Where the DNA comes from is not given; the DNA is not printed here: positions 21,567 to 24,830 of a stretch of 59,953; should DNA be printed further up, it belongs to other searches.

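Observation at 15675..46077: Three giant T9SS cargo genes (1751, 1570 and 5387 codons) form a ~30 kb surface-protein locus around one receiver/PPDK_N gene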

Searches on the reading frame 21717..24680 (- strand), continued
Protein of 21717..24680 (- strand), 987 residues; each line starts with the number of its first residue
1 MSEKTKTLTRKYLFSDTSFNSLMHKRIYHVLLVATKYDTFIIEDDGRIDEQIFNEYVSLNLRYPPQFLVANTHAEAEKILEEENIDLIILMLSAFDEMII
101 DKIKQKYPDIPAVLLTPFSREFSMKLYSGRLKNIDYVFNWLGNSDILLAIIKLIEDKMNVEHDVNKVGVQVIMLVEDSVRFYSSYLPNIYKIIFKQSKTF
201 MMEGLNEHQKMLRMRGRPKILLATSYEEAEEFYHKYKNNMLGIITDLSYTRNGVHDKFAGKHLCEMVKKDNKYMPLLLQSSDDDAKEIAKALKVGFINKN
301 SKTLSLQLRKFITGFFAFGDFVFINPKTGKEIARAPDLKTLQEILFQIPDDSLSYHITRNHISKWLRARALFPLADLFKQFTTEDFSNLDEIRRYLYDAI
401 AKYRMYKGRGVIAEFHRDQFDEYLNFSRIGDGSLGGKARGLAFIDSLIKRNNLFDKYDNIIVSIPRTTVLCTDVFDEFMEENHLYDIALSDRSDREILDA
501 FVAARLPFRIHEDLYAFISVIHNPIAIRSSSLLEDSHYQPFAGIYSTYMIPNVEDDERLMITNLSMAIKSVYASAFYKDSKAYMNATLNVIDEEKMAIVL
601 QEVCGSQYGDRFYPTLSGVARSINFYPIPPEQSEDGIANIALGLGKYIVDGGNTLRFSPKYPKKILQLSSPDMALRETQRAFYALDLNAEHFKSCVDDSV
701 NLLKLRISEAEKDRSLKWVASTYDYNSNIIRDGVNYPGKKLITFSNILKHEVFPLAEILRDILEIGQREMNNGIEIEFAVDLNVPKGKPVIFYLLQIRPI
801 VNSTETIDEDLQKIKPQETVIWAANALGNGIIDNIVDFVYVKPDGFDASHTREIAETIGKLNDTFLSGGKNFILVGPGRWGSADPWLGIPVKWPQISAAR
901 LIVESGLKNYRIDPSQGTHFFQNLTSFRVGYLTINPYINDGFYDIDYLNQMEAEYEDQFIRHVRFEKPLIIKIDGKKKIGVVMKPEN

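Call 85: search_protein_families(library=pfam, proteins=[L017:5740-9474:+, L053:6157-9879:+], max_evalue=0.0001)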
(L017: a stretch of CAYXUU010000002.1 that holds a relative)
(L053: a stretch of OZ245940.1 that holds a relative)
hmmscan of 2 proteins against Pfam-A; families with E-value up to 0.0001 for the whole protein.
L017:5740-9474:+ (1245 aa): 14 families
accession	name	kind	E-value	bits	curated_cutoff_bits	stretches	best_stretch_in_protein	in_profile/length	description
PF07992.20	Pyr_redox_2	-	2.8e-31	109.5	26.1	1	210-516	1-291/291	Pyridine nucleotide-disulphide oxidoreductase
PF00384.28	Molybdopterin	-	7.9e-31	107.8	24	1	775-1167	1-337/353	Molybdopterin oxidoreductase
PF14691.11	Fer4_20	-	6.9e-21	74.6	25.8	1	114-195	27-110/113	Dihydroprymidine dehydrogenase domain II, 4Fe-4S cluster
PF13510.11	Fer2_4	-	9.7e-16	58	22.8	1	16-92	2-81/82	2Fe-2S iron-sulfur cluster binding domain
PF22117.2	Fer4_Nqo3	-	7.8e-11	42.4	27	1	638-706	2-67/67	NADH-quinone oxidoreductase subunit 3, ferredoxin-like domain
PF00070.33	Pyr_redox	-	1.4e-10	42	22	1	343-416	1-77/82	Pyridine nucleotide-disulphide oxidoreductase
PF13450.12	NAD_binding_8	-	3.2e-09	37.4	21.9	1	214-250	1-37/68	NAD(P)-binding Rossmann-like domain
PF04879.21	Molybdop_Fe4S4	-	1.5e-08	34.9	22.7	1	720-771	3-54/55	Molybdopterin oxidoreductase Fe4S4 domain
PF13738.12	Pyr_redox_3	-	3.4e-07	30.3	30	0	335-498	157-303/305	Pyridine nucleotide-disulphide oxidoreductase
PF14697.11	Fer4_21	-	1.4e-06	28.7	35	1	641-706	2-58/59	4Fe-4S dicluster domain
PF12838.12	Fer4_7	-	8.3e-06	26.6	27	1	646-704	1-52/52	4Fe-4S dicluster domain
PF03486.20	HI0933_like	-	3.6e-05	23.8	50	0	211-246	2-37/244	HI0933-like protein Rossmann domain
PF00037.32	Fer4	-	6.6e-05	23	21.1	1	687-706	5-24/24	4Fe-4S binding domain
PF01266.30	DAO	-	8.5e-05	22.7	27.9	0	211-246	1-44/353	FAD dependent oxidoreductase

L053:6157-9879:+ (1241 aa): 10 families
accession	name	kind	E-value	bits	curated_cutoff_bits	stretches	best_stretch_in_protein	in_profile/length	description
PF07992.20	Pyr_redox_2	-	8.9e-33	114.4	26.1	1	209-514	1-291/291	Pyridine nucleotide-disulphide oxidoreductase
PF00384.28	Molybdopterin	-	1.5e-30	106.9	24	1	774-1166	1-339/353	Molybdopterin oxidoreductase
PF14691.11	Fer4_20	-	5.9e-18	65.2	25.8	1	115-194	30-110/113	Dihydroprymidine dehydrogenase domain II, 4Fe-4S cluster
PF13510.11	Fer2_4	-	1.3e-15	57.7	22.8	1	18-91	5-81/82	2Fe-2S iron-sulfur cluster binding domain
PF22117.2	Fer4_Nqo3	-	7e-10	39.4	27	1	637-705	2-67/67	NADH-quinone oxidoreductase subunit 3, ferredoxin-like domain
PF00070.33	Pyr_redox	-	1.5e-09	38.7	22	0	343-417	2-79/82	Pyridine nucleotide-disulphide oxidoreductase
PF13450.12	NAD_binding_8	-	9e-09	35.9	21.9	1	213-249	1-37/68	NAD(P)-binding Rossmann-like domain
PF13738.12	Pyr_redox_3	-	3.7e-07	30.1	30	0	335-498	158-305/305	Pyridine nucleotide-disulphide oxidoreductase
PF12838.12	Fer4_7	-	2e-06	28.6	27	1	645-703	1-52/52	4Fe-4S dicluster domain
PF13241.12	NAD_binding_7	-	5.1e-05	24.2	22.1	0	337-395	4-64/104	Putative NAD(P)-binding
